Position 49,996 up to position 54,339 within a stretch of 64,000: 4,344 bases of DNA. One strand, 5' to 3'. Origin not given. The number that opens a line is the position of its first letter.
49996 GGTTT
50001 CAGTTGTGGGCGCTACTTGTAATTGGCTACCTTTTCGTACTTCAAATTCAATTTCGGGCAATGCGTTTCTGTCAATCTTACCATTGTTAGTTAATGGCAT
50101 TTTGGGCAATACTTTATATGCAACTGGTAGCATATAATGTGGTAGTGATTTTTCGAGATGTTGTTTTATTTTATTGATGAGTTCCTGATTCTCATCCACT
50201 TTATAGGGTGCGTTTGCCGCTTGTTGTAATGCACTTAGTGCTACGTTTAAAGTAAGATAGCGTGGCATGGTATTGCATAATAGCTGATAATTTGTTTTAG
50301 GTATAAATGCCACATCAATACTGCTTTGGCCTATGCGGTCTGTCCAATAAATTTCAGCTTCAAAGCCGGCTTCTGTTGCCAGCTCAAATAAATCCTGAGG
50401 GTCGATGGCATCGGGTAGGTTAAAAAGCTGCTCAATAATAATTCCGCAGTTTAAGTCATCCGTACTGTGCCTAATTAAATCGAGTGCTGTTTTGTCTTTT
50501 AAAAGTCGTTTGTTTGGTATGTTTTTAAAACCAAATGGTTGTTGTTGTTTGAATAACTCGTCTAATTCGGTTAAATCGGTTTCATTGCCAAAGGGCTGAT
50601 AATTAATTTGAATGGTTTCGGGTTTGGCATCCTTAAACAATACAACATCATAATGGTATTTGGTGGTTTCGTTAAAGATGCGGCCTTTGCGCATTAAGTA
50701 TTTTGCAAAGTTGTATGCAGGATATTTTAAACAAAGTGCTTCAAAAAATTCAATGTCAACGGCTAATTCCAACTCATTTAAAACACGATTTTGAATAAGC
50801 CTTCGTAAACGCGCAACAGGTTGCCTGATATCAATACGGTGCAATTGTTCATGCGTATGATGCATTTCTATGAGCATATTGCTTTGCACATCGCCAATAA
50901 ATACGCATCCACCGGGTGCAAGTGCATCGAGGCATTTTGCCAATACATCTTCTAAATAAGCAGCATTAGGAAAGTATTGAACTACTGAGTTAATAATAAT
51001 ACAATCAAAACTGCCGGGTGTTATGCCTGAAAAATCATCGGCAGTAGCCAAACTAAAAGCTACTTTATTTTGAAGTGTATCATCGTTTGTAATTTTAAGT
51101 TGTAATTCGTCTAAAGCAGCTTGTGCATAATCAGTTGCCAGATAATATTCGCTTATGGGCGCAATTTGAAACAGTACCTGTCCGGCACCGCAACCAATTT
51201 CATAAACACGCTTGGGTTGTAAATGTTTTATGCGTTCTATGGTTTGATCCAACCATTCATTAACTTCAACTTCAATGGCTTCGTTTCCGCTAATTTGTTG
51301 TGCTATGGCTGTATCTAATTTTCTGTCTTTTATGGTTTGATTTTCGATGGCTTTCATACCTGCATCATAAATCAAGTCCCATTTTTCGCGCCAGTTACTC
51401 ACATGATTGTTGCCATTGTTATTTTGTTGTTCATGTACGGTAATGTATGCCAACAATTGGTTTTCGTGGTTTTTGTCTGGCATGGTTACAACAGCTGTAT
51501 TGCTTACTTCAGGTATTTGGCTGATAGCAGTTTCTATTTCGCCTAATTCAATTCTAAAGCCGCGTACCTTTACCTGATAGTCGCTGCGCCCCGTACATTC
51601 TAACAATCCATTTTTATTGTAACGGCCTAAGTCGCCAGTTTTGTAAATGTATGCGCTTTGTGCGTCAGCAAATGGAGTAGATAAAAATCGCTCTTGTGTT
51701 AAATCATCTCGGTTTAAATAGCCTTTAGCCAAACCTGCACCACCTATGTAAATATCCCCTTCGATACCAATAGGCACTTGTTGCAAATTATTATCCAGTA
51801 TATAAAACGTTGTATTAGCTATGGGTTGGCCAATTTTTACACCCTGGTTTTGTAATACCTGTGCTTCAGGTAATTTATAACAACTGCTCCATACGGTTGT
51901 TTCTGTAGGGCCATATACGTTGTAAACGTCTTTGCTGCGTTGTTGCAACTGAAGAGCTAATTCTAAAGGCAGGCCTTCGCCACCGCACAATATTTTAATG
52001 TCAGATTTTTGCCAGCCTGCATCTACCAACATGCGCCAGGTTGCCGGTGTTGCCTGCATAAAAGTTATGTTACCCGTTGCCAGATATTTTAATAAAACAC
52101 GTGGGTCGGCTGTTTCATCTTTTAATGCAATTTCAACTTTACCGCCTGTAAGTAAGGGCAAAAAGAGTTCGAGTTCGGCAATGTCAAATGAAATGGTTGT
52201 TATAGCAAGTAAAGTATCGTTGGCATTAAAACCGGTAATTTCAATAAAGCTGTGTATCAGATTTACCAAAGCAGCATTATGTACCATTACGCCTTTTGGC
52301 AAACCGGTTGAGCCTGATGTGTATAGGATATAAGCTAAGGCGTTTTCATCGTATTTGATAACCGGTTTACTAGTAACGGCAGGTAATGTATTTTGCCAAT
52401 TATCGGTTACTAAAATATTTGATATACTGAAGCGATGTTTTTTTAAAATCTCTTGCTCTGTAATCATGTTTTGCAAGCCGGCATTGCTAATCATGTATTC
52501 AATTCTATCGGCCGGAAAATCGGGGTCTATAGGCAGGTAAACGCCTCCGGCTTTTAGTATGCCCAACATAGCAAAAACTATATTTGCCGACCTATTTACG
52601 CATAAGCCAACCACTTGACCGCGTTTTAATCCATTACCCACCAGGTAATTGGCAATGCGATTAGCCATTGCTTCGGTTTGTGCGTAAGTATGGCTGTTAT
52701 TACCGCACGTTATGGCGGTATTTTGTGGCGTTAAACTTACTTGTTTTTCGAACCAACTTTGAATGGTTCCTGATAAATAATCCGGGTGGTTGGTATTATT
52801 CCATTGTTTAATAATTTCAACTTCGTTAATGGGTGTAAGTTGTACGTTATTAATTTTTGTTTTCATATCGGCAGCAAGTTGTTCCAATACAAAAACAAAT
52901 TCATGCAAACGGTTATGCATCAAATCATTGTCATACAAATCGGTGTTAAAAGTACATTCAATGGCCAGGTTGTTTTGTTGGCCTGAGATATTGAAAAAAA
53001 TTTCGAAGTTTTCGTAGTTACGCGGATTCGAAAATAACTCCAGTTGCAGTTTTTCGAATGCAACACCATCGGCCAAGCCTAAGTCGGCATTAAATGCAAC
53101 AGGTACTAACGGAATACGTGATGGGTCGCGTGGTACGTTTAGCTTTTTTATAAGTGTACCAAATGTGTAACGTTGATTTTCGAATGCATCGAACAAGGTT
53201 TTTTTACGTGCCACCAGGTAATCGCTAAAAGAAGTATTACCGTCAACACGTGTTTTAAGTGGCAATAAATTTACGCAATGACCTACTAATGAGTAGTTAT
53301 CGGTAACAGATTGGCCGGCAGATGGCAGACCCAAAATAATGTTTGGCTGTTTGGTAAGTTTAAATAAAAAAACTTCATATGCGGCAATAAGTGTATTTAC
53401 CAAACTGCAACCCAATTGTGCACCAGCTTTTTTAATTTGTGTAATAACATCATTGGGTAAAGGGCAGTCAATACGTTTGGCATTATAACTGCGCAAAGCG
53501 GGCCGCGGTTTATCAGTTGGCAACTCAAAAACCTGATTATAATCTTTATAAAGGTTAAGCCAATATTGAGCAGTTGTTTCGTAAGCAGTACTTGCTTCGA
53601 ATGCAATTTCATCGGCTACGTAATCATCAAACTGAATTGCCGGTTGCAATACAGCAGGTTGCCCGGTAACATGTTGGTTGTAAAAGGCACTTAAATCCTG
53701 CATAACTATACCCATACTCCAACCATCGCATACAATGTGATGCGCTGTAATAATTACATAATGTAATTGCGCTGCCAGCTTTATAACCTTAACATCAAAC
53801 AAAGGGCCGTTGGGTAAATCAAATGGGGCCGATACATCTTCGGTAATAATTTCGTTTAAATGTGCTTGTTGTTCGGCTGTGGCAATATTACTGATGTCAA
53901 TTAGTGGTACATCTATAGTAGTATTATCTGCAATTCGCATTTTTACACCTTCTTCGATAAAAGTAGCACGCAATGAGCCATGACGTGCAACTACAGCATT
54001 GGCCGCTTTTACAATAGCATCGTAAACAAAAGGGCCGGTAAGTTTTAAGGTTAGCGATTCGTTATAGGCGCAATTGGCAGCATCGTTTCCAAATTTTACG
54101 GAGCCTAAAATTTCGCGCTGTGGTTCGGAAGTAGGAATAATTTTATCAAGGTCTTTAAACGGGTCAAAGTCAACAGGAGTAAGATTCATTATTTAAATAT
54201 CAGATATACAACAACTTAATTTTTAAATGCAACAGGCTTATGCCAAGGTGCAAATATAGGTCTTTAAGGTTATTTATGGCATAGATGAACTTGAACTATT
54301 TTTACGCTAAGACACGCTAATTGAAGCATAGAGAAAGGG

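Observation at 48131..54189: Minimal NRPS cluster: one C-A(MT)-T-TE module co-transcribed with its own Sfp-type PPTase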

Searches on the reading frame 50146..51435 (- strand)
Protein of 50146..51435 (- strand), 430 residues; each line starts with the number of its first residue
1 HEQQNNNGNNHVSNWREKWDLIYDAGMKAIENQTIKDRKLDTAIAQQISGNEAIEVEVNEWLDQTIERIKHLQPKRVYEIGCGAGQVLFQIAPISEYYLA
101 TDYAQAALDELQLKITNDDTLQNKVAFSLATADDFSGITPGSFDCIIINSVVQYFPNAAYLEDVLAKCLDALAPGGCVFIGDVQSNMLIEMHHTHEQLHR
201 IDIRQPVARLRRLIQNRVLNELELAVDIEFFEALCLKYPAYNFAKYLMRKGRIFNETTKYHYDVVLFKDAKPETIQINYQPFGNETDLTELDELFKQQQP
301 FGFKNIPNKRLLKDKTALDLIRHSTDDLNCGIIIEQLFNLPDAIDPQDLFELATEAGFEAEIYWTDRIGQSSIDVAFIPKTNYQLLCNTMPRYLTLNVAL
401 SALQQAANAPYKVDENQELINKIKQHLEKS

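Call 24: search_solved_structures(query=window:50146-51435:-, max_evalue=0.01, show_alignments=1)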
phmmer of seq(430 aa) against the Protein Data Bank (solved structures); distinct sequences matched with E-value up to 0.01: 9.
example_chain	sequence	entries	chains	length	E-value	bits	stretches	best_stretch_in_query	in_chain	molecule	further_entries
5wmm_A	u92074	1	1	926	1.8e-38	136.2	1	8-314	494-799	NRPS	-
9sm0_A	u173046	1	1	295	1.3e-06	31.1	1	70-193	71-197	Methyltransferase domain-containing protein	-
9sm1_A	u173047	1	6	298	0.00023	23.8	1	75-200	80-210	Methyltransferase domain protein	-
24ux_A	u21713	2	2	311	0.00026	23.6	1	75-195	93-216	Methyltransferase domain protein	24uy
9sls_A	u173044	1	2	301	0.00035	23.2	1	74-201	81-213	Methyltransferase type 12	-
1tw2_A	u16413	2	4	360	0.0053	19.3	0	75-205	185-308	Carminomycin 4-O-methyltransferase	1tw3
5eeg_A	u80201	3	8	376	0.0059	19.2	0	75-205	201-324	Carminomycin 4-O-methyltransferase DnrK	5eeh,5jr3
9lac_A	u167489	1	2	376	0.0077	18.8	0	75-205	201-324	Methyltransferase domain-containing protein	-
9la8_A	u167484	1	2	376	0.0081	18.7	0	75-205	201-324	Methyltransferase domain-containing protein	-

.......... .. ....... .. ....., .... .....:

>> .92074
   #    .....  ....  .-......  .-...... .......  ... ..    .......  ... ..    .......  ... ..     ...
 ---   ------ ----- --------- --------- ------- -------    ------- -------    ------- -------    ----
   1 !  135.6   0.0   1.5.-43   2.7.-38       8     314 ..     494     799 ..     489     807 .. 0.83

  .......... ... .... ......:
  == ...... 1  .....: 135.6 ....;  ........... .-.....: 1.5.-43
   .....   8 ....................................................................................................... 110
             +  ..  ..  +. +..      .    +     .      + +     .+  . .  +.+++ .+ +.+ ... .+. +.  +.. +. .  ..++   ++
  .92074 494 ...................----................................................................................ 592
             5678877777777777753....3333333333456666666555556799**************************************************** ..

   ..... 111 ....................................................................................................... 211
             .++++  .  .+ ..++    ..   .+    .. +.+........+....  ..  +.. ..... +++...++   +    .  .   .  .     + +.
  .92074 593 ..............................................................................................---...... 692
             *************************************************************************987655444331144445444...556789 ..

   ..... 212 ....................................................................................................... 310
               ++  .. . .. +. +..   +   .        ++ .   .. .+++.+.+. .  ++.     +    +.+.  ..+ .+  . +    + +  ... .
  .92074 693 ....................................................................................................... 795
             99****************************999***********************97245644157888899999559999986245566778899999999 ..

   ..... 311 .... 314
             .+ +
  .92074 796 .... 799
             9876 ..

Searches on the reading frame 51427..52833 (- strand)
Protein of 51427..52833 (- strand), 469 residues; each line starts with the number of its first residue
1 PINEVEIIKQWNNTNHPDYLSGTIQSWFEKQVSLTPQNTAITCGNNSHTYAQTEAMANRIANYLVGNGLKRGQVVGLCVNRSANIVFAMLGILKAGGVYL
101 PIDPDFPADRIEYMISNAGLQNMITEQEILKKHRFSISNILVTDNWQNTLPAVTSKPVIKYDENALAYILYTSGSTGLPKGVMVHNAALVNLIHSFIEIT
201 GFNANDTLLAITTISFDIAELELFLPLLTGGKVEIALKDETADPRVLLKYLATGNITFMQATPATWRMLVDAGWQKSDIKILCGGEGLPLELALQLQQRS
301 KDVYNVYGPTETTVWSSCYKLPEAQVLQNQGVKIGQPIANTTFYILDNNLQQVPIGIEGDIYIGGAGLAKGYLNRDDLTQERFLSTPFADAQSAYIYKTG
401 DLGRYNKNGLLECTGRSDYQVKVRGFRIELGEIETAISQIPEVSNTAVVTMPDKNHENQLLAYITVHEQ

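Call 16: search_solved_structures(query=window:51427-52833:-, max_evalue=1e-60, show_alignments=3)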
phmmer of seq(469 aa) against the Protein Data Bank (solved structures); distinct sequences matched with E-value up to 1e-60: 35.
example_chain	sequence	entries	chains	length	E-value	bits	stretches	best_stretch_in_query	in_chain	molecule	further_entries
6mfy_A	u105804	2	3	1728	2.1e-146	491.7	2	18-465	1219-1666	Linear gramicidin synthase subunit A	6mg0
9be3_A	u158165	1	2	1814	2.4e-146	491.5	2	18-465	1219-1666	Linear gramicidin synthase subunit A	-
6mfz_A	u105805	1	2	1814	2.4e-146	491.5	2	18-465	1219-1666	Linear gramicidin synthase subunit A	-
9meh_A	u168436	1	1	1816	2.4e-146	491.5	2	18-465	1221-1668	Linear gramicidin synthase subunit A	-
9be4_A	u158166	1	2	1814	2.4e-146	491.5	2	18-465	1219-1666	Linear gramicidin synthase subunit A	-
8xjz_C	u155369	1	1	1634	1.3e-113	383.6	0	36-447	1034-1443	Peptide synthetase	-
5u89_A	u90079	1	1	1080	1.6e-102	347.1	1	6-468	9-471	Amino acid adenylation domain protein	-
8jbr_A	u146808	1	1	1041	2e-91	310.5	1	6-466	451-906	McyA protein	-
4zxh_A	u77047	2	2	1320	1.1e-88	301.4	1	18-468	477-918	ABBFA_003403 | Tyrocidine synthetase 3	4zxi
6p1j_A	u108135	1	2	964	1.3e-88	301.2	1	7-465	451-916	Txo2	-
8www_A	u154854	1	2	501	8.9e-87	295.2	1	28-466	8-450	Carrier domain-containing protein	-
4d4g_A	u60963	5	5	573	6.2e-81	275.9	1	23-467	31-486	APNAA1 | APNA A1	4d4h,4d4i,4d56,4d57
6oyf_A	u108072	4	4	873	2e-78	267.7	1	7-425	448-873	Txo1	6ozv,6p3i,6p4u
8hlk_A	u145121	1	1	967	4.2e-78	266.6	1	6-465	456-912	Microcystin synthetase B (Fragment)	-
2vsq_A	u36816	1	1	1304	1.2e-77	265.1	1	24-464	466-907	SURFACTIN SYNTHETASE SUBUNIT 3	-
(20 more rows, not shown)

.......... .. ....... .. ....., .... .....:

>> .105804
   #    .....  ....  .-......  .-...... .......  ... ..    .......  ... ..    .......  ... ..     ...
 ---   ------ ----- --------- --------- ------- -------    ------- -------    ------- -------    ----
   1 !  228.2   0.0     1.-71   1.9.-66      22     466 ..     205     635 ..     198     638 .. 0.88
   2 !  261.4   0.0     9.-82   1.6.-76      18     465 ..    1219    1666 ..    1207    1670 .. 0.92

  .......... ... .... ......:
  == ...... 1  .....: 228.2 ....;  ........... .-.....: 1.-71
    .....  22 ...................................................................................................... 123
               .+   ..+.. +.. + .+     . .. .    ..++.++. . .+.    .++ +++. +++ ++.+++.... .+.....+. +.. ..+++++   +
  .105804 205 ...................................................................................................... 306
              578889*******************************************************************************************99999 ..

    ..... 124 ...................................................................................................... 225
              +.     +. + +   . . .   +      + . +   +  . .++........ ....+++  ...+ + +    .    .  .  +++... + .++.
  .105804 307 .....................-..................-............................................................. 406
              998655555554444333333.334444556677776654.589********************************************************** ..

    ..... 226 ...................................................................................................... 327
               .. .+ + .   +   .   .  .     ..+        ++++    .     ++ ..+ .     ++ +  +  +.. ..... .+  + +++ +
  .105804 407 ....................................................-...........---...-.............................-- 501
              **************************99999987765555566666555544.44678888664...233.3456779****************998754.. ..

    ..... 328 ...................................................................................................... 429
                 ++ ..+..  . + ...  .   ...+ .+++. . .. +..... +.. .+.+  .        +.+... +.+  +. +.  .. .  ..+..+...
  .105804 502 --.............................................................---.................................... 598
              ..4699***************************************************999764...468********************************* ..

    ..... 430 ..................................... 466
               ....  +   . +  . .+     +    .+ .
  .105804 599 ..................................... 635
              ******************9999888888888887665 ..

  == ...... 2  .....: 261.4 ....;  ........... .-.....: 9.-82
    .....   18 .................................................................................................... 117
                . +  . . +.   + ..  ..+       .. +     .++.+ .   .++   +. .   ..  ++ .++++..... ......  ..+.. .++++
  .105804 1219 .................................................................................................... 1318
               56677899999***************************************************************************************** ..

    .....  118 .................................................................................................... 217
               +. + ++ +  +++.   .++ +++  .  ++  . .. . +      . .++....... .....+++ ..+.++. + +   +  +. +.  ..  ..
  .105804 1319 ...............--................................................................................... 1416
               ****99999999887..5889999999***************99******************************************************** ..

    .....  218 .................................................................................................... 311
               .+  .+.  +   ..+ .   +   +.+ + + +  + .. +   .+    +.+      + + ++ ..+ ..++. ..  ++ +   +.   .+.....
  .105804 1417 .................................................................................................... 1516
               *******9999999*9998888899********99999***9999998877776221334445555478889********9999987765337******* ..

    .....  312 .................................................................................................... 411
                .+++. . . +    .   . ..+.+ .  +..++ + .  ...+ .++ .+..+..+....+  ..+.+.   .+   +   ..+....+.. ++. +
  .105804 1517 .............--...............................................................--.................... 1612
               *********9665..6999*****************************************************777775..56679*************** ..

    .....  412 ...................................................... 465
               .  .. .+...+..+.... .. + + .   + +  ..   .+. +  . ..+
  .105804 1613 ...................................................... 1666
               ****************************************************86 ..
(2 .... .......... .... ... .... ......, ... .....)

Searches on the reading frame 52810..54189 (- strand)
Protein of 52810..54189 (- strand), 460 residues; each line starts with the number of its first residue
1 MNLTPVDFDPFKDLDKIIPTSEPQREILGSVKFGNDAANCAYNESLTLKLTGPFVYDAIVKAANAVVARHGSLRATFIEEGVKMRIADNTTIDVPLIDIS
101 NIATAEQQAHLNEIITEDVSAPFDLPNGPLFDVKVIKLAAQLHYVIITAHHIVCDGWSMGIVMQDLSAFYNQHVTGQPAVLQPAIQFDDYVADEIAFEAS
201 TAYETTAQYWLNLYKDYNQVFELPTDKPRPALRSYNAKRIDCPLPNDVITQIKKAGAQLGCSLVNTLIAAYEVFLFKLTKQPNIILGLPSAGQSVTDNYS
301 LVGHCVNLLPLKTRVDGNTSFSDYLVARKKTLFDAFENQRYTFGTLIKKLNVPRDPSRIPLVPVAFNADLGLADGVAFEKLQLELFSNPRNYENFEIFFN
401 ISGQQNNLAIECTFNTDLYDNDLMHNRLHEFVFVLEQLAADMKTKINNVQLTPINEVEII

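Call 14: search_solved_structures(query=window:52831-54189:-, max_evalue=0.001)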
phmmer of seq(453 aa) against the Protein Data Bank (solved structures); distinct sequences matched with E-value up to 0.001: 58.
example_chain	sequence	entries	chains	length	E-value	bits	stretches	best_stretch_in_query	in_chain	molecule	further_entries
2jgp_A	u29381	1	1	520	1.9e-41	145.9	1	36-439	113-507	TYROCIDINE SYNTHETASE 3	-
6p1j_A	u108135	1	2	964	9.3e-37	130.4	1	31-444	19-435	Txo2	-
6oyf_A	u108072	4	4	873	1.4e-34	123.3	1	37-424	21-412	Txo1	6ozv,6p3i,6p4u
8xjz_C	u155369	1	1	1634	1.7e-33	119.7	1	40-369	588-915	Peptide synthetase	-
5u89_A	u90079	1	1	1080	1.2e-31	113.6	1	36-366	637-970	Amino acid adenylation domain protein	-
8z0q_C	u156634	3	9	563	6.2e-30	107.9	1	43-368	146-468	Special condensation domain in NRPS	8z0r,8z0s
7kvw_A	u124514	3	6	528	1.5e-29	106.7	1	40-446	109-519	PCP-C didomain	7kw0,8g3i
7kw2_A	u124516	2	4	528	1.6e-29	106.6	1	40-446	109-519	PCP-C didomain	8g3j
8fx6_A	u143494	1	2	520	3.2e-29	105.6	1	40-441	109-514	PCP-C didomain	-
8fx7_A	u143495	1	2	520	3.2e-29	105.6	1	40-441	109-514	PCP-C didomain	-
9rde_A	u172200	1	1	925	4.5e-29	105.1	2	13-329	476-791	Bacitracin synthase 3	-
6mfw_A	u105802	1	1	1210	1.6e-28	103.3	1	6-447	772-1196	Linear gramicidin synthase subunit A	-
6mfx_A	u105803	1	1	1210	1.7e-28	103.2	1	6-447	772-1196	Linear gramicidin synthase subunit A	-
6mfy_A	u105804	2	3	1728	2.6e-28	102.6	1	6-447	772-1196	Linear gramicidin synthase subunit A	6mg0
6mfz_A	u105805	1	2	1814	2.9e-28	102.4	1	6-447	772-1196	Linear gramicidin synthase subunit A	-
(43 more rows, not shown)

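Call 44: search_protein_representatives(protein=window:52810-54189:-)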
Query: 460 residues. Proteins with E-value up to 0.001 (for the whole library): 95464; up to 1e-10: 71027; up to 1e-30: 36074. The best 150 are listed.
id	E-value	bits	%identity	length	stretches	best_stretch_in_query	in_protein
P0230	0.0e+00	1061.9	27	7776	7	38-423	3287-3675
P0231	0.0e+00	1046.8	27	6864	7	37-451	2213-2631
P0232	4.1e-290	978.6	28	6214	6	38-454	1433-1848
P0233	6.4e-288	971.4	29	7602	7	40-369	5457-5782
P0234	3.1e-285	962.5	27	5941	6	36-428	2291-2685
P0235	1.8e-284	960.0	27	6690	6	43-452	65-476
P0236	4.5e-280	945.5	27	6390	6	38-451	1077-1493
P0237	1.2e-278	940.8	26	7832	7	40-426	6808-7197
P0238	1.1e-270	914.5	26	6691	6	36-450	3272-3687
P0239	1.3e-266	901.1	28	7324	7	16-446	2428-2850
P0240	2.3e-266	900.3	27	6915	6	37-453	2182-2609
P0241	3.6e-265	896.4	27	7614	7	38-456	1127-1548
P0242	2.7e-264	893.5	26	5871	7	38-438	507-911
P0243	5.1e-264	892.6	28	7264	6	40-448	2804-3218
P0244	7.0e-262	885.6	27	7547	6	38-441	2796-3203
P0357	1.3e-209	713.3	67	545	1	1-459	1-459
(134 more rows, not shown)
